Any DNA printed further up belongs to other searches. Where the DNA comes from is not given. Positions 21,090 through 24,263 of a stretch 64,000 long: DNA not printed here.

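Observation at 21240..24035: Orphan type IV secretion / conjugation-type P-loop ATPase in place of ftsA-ftsZ after ftsQ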

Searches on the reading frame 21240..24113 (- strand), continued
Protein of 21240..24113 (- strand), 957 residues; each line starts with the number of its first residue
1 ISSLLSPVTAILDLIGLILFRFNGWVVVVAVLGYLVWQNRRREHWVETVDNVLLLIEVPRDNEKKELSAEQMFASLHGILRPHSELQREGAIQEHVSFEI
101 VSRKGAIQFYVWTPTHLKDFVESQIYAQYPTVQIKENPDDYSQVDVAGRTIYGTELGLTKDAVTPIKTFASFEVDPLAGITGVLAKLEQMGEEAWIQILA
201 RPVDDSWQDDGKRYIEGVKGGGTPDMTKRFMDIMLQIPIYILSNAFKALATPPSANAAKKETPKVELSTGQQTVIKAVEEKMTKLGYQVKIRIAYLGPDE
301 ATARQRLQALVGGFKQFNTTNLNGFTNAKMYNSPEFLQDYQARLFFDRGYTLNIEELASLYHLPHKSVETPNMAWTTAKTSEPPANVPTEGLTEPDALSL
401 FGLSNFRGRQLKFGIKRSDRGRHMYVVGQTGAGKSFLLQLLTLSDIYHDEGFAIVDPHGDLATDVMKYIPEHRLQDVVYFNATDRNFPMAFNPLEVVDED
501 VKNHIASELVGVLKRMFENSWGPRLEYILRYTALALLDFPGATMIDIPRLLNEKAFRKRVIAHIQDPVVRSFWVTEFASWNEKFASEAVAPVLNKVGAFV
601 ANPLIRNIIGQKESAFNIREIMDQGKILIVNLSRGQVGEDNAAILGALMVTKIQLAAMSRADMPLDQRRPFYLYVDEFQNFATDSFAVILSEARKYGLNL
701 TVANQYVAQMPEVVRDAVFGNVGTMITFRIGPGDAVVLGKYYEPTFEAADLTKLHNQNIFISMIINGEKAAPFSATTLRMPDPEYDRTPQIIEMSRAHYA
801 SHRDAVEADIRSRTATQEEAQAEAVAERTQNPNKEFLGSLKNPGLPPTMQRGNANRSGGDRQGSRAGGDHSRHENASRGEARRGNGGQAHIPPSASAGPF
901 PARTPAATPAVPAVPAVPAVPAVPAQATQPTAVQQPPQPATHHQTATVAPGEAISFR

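Call 21: find_related_loci(query=A1, collection=genome_contigs, flank=10000)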
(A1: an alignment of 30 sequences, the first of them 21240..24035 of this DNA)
Query A1 (931 aa) in genome_contigs; peptide patterns used: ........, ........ (x = any residue, [..] = any of these).
600 stretches matched a pattern (row limit reached: there are more); 565 encode a relative of the query (tblastn E <= 1e-3); the best 80 are kept; 80 distinct loci.
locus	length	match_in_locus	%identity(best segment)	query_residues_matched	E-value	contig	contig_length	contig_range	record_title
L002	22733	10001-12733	74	1-931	0e+0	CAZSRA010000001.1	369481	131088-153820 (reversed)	MAG TPA_asm: uncultured Candidatus Saccharimonadales bacterium isolate SRP200132_co1_243 genome assembly, contig: NODE_1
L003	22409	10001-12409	75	1-801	0e+0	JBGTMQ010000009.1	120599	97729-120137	MAG: Candidatus Saccharimonadia bacterium isolate JTS-RE368 k141_6884505, whole genome shotgun sequence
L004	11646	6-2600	70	90-931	0e+0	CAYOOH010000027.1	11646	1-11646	MAG TPA_asm: uncultured Candidatus Saccharimonadales bacterium isolate SRP200132_co1_41 genome assembly, contig: NODE_97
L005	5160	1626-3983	71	1-785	0e+0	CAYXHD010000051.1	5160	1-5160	MAG TPA_asm: uncultured Candidatus Saccharibacteria bacterium isolate SRP286056_co1_468 genome assembly, contig: NODE_23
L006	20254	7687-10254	66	1-859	0e+0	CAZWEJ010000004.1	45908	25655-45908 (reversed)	MAG TPA_asm: uncultured Candidatus Saccharimonadales bacterium isolate SRP133034_co1_271 genome assembly, contig: NODE_5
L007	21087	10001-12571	62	1-857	0e+0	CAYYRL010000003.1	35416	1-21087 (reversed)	MAG TPA_asm: uncultured Candidatus Saccharimonadales bacterium isolate SRP200132_co2_252 genome assembly, contig: NODE_9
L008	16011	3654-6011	63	1-784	0e+0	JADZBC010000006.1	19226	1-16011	MAG: bacterium isolate SJ655 c_000000662661, whole genome shotgun sequence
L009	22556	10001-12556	58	1-856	0e+0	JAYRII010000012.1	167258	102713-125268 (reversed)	MAG: Candidatus Saccharimonadia bacterium isolate SZ_szas25bin.4 k141_1158107, whole genome shotgun sequence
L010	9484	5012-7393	60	1-798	0e+0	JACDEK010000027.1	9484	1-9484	MAG: Candidatus Saccharibacteria bacterium isolate MGR_bin358 SD2903_NODE_1152_length_9484_cov_0.820776, whole genome sh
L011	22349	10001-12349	60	1-784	0e+0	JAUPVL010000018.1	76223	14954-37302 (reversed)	MAG: Patescibacteria group bacterium isolate erpe_2018_sw_30hr_WHONDRS-SW48-000095_B_bin.41 scaffold_328214, whole genom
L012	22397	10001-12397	59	5-803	0e+0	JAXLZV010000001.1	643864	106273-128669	MAG: Candidatus Saccharibacteria bacterium isolate STL-PAT11 C3.191.fa-1, whole genome shotgun sequence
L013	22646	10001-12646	56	1-877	0e+0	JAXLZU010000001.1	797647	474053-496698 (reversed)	MAG: Candidatus Saccharibacteria bacterium isolate STL-PAT10 C2.14.fa-1, whole genome shotgun sequence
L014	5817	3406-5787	59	1-798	0e+0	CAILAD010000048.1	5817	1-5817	uncultured bacterium isolate Umea_bin-07027 genome assembly, contig: bin-07027:48/49, whole genome shotgun sequence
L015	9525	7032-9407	60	1-795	0e+0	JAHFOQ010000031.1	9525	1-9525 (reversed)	MAG: bacterium isolate nzgw507 NODE_9193_length_9526_cov_4.164168, whole genome shotgun sequence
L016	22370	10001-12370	59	13-808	0e+0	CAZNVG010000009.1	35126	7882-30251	MAG TPA_asm: uncultured Candidatus Saccharibacteria bacterium isolate SRP342105_co1_34 genome assembly, contig: NODE_155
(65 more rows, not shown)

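Call 42: predict_structure(alignment_id=A2)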
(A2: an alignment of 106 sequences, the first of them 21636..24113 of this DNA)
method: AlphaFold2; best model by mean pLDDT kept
length: 826 residues; sequences in the alignment: 106
mean_pLDDT: 83.4   pTM: 0.59
mean pLDDT of the five models: 83.4, 82.5, 82.4, 75.9, 75.4
residues with pLDDT >= 90: 327; 70-90: 381; 50-70: 86; < 50: 32
segments of 3 or more residues with pLDDT < 50: 249-264, 367-377
pLDDT, mean of each block of 10 residues (from residue 1): 72 82 84 81 69 82 57 77 75 84 85 89 82 87 86 92 81 64 80 92 85 84 56 64 55 39 60 84 89 93 91 80 85 90 84 87 56 44 86 89 79 90 90 89 92 93 94 95 95 87 87 86 90 94 94 92 94 88 81 92 94 93 96 88 92 90 88 90 73 88 88 83 92 92 91 86 89 91 92 95 94 73 50
secondary structure, 60 per line:
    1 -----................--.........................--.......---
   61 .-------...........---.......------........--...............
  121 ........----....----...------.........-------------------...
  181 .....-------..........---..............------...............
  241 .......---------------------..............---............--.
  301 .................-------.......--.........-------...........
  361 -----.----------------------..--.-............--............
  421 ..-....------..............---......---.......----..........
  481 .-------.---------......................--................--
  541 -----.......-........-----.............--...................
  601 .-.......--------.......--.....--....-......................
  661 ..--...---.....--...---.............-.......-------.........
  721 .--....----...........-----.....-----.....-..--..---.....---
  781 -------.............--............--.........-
elements in order (helices of 4 or more, strands of 3 or more residues): H6-21 H24-48 E51-57 H69-79 H83-89 E96-103 E106-114 H115-128 E133-136 E150-158 H178-185 E193-202 H206-219 H226-247 H269-282 E286-297 H300-317 E325-331 H334-342 E350-353 H354-360 E398-406 E409-416 H417-422 E424-427 H434-447 E451-456 H460-466 H471-476 E477-481 H499-520 H523-538 H546-552 H554-561 H567-579 H582-601 H603-609 H618-624 E627-631 H634-637 H639-662 E671-675 H684-696 E698-704 H712-721 E724-727 H732-742 H748-752 E758-762 E773-777 H788-799 H803-814 H817-825

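Call 46: fold_search(model_id=the predicted structure, library=pdb)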
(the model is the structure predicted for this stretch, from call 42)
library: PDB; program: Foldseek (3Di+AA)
matches with E <= 10: 1090; with E <= 0.001: 99
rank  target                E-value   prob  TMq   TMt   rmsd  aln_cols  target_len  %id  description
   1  8rtd_O                7.2e-15  1.00  0.36  0.37  13.6       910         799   10  Stalk-Arches-IMC structure from the fully-assembled R388 type IV secretion system determined by cryo-EM. (released 2024-06-19)
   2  8rtd_T                9.3e-15  1.00  0.36  0.37  13.4       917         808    9  Stalk-Arches-IMC structure from the fully-assembled R388 type IV secretion system determined by cryo-EM. (released 2024-06-19)
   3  8rtd_g                6.0e-14  1.00  0.35  0.37  13.6       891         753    9  Stalk-Arches-IMC structure from the fully-assembled R388 type IV secretion system determined by cryo-EM. (released 2024-06-19)
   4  7o42_A                1.8e-13  1.00  0.35  0.31  13.2       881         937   10  TrwK/VirB4unbound trimer of dimers complex (with Hcp1) from the R388 type IV secretion system determined by cryo-EM. (released 2022-06-22)
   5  7o43_B                3.6e-13  1.00  0.36  0.38  12.9       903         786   11  TrwK/VirB4unbound dimer complex from R388 type IV secretion system determined by cryo-EM. (released 2022-06-22)
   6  8rtd_P                3.7e-13  1.00  0.35  0.37  16.8       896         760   10  Stalk-Arches-IMC structure from the fully-assembled R388 type IV secretion system determined by cryo-EM. (released 2024-06-19)
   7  1e9s_L                1.2e-12  1.00  0.35  0.65   4.2       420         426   17  Bacterial conjugative coupling protein TrwBdeltaN70. Unbound monoclinic form. (released 2001-02-06)
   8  1e9s_F                1.2e-12  1.00  0.35  0.63   5.6       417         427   16  Bacterial conjugative coupling protein TrwBdeltaN70. Unbound monoclinic form. (released 2001-02-06)
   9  1e9s_K                1.3e-12  1.00  0.36  0.66   4.0       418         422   18  Bacterial conjugative coupling protein TrwBdeltaN70. Unbound monoclinic form. (released 2001-02-06)
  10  1e9s_I                1.4e-12  1.00  0.35  0.65   4.3       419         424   17  Bacterial conjugative coupling protein TrwBdeltaN70. Unbound monoclinic form. (released 2001-02-06)
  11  1e9s_M                1.4e-12  1.00  0.35  0.64   5.2       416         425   18  Bacterial conjugative coupling protein TrwBdeltaN70. Unbound monoclinic form. (released 2001-02-06)
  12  4d2i_A                1.4e-12  1.00  0.29  0.47  13.9       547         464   14  Crystal structure of the HerA hexameric DNA translocase from Sulfolobus solfataricus bound to AMP-PNP (released 2014-12-03)
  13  1gl6_A                1.7e-12  1.00  0.36  0.67   4.1       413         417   18  Plasmid coupling protein TrwB in complex with the non-hydrolysable GTP analogue GDPNP (released 2002-05-16)
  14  1e9s_B                1.7e-12  1.00  0.35  0.65   4.3       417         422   18  Bacterial conjugative coupling protein TrwBdeltaN70. Unbound monoclinic form. (released 2001-02-06)
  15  1e9s_J                1.9e-12  1.00  0.35  0.64   5.2       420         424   18  Bacterial conjugative coupling protein TrwBdeltaN70. Unbound monoclinic form. (released 2001-02-06)
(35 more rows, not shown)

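Call 48: search_solved_structures(query=window:21240-24035:-, max_evalue=0.01, show_alignments=1)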
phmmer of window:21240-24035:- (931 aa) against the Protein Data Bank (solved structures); distinct sequences matched with E-value up to 0.01: 3.
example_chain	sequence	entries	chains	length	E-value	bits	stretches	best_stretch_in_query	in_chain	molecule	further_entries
1gl6_A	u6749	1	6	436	3e-06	29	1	391-687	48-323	ATPASE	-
1e9r_A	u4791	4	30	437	3e-06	28.9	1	391-687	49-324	CONJUGAL TRANSFER PROTEIN TRWB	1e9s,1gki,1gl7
6sz9_A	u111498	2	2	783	0.0029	19.1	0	371-436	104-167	IcmO (DotL)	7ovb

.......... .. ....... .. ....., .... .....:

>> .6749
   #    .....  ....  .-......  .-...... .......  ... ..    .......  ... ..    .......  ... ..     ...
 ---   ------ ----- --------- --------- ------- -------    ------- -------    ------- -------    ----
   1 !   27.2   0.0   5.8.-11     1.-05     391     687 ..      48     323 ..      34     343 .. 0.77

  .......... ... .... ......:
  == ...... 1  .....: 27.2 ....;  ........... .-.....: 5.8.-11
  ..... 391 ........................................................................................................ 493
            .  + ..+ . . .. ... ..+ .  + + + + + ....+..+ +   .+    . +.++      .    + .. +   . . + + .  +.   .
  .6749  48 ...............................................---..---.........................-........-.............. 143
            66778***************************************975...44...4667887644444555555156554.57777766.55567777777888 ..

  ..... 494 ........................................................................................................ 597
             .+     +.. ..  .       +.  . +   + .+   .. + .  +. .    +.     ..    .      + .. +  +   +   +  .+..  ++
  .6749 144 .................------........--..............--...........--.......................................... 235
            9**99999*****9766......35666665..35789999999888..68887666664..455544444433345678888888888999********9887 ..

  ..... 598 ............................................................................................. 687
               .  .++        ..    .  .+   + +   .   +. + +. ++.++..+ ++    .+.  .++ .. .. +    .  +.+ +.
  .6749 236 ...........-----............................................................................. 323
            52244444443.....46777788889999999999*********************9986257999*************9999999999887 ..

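Call 61: search_solved_structures(query=A2, max_evalue=1)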
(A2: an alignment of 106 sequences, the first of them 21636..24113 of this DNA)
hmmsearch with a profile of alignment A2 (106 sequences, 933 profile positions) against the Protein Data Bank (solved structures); distinct sequences matched with E-value up to 1: 11.
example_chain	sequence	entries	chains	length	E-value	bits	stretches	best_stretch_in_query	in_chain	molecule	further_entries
1gl6_A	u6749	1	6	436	1.7e-06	29.7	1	417-462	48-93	ATPASE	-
1e9r_A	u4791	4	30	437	1.7e-06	29.7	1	417-462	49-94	CONJUGAL TRANSFER PROTEIN TRWB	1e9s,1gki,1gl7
6sz9_A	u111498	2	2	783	0.0052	18.2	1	399-461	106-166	IcmO (DotL)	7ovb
8j4u_M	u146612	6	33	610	0.083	14.2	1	421-464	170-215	Nucleoside triphosphate hydrolase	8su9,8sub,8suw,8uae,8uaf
9x1l_A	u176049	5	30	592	0.092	14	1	421-462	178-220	DNA helicase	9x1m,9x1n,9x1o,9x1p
8ipt_C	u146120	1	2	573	0.12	13.6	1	414-442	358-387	ABC transporter, CydDC cysteine exporter (CydDC-E) family, permease/ATP-binding protein Cy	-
8ips_A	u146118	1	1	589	0.13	13.6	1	414-442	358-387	ABC transporter, CydDC cysteine exporter (CydDC-E) family, permease/ATP-binding protein Cy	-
8wiv_A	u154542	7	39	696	0.14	13.4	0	421-463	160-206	Helicase HerA central domain-containing protein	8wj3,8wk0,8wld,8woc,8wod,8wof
8csp_9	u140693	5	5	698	0.33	12.2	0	404-456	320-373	Nitric oxide-associated protein 1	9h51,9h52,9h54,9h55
9g5b_9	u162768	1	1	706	0.34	12.2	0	404-456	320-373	Nitric oxide-associated protein 1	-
8qsz_Y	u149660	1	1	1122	0.72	11.1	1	687-900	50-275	Transcription elongation factor spt5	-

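Call 74: search_protein_families(library=padloc, proteins=[window:21240-24113:-], max_evalue=0.01)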
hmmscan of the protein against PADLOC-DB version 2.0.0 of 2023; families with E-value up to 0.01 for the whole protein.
window:21240-24113:- (957 aa): 5 families
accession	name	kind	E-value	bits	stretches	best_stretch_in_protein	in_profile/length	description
PDLC04140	mad8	-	8.8e-16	56.3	1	419-729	25-252/314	mads_8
PDLC04103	HerA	-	3.3e-09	33.6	1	676-730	459-509/579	-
PDLC04105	HerA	-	3.1e-08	30.6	2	677-730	439-488/576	-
PDLC04106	HerA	-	0.00034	17.3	0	421-487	175-247/667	-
PDLC02864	DpdF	-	0.0085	12.9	0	399-444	16-60/610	DpdF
